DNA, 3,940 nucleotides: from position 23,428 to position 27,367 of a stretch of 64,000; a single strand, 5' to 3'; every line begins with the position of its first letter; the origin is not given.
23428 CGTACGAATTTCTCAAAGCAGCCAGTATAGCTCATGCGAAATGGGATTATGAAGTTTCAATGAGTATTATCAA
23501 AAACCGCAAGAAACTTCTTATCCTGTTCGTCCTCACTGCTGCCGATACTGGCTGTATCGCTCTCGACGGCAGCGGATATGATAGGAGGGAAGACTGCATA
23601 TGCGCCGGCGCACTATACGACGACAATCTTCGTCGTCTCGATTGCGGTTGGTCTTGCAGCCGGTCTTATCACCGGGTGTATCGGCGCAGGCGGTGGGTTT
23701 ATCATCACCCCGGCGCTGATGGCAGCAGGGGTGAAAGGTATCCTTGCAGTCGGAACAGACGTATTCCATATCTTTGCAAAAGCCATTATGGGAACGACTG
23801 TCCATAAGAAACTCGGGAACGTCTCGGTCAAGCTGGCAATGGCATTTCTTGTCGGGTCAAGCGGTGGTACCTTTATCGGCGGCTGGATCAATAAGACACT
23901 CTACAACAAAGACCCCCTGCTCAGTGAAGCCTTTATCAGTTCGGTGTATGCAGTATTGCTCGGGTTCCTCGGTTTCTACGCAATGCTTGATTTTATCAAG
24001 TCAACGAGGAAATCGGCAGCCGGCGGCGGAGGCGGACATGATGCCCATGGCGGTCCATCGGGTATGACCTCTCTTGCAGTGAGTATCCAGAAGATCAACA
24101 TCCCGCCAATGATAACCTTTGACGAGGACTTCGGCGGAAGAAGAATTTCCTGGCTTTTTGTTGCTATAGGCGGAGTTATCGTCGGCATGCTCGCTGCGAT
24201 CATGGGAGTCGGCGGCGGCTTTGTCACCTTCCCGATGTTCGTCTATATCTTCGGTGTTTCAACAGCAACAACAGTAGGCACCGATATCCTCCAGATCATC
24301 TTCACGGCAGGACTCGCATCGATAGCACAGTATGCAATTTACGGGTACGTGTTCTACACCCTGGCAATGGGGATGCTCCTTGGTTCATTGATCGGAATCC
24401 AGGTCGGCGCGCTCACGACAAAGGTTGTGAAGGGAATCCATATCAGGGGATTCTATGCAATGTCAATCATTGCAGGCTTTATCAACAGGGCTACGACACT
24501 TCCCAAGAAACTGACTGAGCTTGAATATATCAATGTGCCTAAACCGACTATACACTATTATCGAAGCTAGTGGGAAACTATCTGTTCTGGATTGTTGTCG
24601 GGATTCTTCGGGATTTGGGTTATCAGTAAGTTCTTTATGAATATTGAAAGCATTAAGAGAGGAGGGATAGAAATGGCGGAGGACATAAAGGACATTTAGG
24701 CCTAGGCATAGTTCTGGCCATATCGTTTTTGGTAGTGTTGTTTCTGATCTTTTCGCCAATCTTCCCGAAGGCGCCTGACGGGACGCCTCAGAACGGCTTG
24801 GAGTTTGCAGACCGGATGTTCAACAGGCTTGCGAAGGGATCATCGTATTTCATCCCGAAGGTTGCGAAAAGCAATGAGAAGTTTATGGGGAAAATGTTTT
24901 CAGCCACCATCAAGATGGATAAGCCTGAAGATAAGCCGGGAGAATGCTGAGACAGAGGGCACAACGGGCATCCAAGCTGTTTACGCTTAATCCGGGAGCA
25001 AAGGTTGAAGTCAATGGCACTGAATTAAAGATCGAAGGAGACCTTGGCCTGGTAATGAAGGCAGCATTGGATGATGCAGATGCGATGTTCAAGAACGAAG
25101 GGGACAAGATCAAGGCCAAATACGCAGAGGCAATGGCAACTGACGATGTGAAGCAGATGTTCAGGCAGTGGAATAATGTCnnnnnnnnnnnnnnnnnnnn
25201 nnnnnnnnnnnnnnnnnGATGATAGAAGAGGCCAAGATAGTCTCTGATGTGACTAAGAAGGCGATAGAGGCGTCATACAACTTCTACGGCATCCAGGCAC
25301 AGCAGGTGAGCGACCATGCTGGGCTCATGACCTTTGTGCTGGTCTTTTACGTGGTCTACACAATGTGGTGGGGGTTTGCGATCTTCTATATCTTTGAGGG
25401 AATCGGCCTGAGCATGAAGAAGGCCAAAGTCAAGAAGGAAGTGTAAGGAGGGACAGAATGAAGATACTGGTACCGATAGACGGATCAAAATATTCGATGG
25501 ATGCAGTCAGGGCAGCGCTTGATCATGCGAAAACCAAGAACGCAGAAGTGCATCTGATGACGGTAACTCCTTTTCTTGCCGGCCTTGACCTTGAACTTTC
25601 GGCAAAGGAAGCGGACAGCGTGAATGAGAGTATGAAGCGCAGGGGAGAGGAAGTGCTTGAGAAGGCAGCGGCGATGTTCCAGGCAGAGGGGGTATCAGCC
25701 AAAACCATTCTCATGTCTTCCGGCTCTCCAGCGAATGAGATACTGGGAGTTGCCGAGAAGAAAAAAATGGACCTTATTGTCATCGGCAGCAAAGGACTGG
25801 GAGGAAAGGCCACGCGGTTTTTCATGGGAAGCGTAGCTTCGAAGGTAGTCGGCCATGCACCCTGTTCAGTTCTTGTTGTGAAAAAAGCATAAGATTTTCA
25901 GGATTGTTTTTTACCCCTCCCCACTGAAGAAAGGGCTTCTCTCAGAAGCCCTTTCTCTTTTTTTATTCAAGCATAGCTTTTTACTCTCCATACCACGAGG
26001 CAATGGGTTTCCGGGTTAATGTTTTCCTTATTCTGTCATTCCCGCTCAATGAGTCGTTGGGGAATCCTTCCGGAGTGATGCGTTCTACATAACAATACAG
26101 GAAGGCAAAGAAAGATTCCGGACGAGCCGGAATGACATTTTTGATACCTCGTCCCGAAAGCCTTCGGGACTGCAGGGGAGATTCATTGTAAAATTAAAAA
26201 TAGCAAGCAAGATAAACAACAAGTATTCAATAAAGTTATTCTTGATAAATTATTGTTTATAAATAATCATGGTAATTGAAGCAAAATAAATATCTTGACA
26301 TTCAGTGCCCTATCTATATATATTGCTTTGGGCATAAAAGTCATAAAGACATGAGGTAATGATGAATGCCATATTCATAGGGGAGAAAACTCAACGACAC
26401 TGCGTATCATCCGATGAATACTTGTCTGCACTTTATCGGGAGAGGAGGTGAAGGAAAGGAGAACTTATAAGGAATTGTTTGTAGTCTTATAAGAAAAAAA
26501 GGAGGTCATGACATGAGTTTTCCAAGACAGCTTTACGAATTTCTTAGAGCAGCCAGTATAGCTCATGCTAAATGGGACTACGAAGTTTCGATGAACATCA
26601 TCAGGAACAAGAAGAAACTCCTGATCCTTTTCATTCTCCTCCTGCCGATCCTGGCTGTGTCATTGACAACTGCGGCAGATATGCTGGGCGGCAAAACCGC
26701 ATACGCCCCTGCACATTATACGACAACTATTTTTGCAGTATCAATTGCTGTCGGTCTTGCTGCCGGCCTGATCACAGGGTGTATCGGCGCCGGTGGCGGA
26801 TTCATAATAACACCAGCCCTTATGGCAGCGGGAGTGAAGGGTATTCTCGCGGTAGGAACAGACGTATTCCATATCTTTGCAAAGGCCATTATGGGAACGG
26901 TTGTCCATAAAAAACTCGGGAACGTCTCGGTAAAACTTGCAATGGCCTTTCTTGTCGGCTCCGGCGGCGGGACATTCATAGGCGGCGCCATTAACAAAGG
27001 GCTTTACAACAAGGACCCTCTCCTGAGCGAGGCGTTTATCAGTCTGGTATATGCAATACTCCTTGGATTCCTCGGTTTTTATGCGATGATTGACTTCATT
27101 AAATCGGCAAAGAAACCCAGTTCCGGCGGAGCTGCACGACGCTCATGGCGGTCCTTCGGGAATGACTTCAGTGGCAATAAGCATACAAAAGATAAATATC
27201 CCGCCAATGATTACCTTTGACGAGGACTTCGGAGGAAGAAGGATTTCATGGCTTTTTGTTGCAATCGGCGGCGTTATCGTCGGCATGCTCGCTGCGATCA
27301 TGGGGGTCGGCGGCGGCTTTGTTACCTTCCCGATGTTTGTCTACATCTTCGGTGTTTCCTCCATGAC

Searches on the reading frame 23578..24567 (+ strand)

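Call 48: search_protein_families(library=pfam, proteins=[window:23578-24567:+], max_evalue=0.00001)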
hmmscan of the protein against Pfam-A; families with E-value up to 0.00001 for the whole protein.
window:23578-24567:+ (330 aa): 1 family
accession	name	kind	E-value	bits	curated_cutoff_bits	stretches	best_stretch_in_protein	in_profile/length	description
PF01925.25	TauE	-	1.5e-36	126.7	32.6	1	22-300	2-233/237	Sulfite exporter TauE/SafE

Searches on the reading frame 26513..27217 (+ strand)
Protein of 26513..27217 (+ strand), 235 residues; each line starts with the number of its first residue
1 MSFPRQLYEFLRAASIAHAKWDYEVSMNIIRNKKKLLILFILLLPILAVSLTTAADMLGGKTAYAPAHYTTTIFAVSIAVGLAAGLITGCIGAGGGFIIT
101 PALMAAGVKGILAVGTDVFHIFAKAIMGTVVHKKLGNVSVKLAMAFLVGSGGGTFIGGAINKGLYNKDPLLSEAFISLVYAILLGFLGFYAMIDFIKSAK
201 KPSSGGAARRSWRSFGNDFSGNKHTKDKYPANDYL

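Call 48: search_protein_families(library=pfam, proteins=[window:26513-27217:+], max_evalue=0.00001)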
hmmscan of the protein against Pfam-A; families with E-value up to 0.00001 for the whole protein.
window:26513-27217:+ (235 aa): 1 family
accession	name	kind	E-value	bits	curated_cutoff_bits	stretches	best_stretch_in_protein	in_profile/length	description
PF01925.25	TauE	-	5.6e-18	65.9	32.6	1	78-202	2-118/237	Sulfite exporter TauE/SafE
